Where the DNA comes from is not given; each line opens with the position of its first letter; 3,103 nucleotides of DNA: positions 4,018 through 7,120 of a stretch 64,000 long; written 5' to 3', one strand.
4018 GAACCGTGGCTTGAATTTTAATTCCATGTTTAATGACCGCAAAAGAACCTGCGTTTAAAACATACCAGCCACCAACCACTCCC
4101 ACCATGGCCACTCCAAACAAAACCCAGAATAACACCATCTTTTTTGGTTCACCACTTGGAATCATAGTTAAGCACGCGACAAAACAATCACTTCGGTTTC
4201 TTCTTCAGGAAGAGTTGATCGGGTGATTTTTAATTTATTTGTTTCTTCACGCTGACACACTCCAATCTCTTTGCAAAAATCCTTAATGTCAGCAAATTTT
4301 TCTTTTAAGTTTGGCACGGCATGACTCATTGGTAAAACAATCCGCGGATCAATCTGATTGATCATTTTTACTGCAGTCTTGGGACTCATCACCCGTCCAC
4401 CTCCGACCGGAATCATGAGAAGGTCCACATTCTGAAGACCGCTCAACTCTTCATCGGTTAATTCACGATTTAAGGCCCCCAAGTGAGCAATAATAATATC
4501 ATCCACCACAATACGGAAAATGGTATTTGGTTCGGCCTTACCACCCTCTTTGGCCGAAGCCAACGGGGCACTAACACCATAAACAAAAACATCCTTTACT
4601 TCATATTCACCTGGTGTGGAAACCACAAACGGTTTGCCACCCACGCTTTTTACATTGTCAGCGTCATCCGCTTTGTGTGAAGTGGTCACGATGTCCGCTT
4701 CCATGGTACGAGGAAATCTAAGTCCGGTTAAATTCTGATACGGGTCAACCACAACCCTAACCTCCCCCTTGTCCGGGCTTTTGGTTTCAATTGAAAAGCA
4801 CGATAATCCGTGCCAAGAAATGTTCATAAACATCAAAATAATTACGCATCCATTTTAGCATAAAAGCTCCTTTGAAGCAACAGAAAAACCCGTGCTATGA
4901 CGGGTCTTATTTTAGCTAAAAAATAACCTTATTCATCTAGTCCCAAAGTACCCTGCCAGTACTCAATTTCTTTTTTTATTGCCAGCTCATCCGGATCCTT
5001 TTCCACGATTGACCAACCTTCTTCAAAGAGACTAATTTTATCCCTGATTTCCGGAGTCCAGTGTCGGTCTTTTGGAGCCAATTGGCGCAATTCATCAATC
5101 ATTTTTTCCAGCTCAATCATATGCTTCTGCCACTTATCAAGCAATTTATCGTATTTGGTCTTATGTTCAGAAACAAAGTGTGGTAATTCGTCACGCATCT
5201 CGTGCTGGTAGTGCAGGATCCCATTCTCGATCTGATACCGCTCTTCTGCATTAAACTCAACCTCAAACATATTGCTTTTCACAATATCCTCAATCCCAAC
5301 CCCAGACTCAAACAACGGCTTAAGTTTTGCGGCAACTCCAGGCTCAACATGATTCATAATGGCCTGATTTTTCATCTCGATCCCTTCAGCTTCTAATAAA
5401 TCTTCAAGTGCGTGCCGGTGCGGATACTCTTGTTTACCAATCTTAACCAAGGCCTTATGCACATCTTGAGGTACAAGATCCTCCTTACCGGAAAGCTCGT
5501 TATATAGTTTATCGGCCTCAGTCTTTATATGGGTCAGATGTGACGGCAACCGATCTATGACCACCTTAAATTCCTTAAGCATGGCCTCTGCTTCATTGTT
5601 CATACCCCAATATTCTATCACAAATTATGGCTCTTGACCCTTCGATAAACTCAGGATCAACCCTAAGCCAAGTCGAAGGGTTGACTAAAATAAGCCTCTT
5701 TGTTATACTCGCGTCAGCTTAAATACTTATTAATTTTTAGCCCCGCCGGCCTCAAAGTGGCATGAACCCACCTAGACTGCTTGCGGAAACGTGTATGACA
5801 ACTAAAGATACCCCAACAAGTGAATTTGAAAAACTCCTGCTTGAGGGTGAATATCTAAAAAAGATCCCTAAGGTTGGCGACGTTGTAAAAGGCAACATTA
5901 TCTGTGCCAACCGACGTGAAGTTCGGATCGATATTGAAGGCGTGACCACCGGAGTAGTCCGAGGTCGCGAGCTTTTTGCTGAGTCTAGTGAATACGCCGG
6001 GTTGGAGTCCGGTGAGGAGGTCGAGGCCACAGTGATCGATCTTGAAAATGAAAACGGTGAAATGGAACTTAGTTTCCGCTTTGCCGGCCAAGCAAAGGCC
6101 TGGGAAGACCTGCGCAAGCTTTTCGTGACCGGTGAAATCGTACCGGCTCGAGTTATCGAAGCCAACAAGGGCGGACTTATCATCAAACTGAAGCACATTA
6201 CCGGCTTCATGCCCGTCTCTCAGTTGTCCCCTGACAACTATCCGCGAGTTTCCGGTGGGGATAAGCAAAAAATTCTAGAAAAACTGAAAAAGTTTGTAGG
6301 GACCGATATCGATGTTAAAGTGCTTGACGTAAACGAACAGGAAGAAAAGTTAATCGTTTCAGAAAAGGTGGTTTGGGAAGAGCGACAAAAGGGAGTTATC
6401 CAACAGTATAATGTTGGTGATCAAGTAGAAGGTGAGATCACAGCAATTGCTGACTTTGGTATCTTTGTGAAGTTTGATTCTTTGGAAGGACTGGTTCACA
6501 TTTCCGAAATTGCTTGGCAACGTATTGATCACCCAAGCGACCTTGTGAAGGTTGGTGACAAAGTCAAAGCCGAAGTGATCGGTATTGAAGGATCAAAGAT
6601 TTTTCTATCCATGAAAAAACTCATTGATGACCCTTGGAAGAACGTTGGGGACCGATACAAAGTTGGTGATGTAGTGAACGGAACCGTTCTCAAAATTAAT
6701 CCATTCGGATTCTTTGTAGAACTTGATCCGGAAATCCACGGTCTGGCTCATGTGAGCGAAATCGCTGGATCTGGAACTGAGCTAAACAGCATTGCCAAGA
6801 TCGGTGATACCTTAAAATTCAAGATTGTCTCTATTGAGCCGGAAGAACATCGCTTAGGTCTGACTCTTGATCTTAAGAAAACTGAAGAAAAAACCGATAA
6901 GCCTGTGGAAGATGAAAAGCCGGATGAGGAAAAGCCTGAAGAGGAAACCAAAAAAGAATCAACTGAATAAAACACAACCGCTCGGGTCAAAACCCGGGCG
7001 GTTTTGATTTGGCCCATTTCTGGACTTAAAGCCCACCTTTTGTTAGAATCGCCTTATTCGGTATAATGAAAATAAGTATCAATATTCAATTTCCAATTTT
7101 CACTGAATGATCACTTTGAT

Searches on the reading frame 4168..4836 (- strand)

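Call 75: search_protein_families(library=pfam, proteins=[window:4168-4836:-], max_evalue=0.001)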
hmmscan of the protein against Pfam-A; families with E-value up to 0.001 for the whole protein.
window:4168-4836:- (222 aa): 1 family
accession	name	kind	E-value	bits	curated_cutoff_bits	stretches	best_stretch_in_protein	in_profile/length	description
PF13483.12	Lactamase_B_3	-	3.9e-37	128.1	24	1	6-170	2-159/160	Beta-lactamase superfamily domain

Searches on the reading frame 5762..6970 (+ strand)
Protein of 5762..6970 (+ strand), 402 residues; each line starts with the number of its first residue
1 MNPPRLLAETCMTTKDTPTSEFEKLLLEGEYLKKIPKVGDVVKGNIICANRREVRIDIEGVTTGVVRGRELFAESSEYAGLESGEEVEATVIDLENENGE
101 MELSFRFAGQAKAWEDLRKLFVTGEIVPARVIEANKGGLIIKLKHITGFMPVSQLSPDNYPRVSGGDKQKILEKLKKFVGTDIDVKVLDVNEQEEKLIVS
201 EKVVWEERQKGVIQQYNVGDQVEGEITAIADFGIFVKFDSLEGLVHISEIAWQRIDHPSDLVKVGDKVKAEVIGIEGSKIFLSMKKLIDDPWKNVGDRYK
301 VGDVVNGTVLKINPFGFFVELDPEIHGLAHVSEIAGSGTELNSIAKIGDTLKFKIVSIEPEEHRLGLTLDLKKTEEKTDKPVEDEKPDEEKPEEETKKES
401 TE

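Call 75: search_protein_families(library=pfam, proteins=[window:5762-6970:+], max_evalue=0.001)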
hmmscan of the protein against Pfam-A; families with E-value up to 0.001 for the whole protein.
window:5762-6970:+ (402 aa): 3 families
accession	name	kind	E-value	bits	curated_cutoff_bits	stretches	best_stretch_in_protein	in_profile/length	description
PF00575.29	S1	-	1.8e-46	156.8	22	4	216-284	2-73/74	S1 RNA binding domain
PF23459.1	S1_RRP5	-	1.1e-11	45.5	27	0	300-340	2-42/72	RRP5 S1 domain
PF21543.3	CvfB_2nd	-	0.00073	19.9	27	0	263-285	52-75/76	Virulence regulatory factor CvfB, second domain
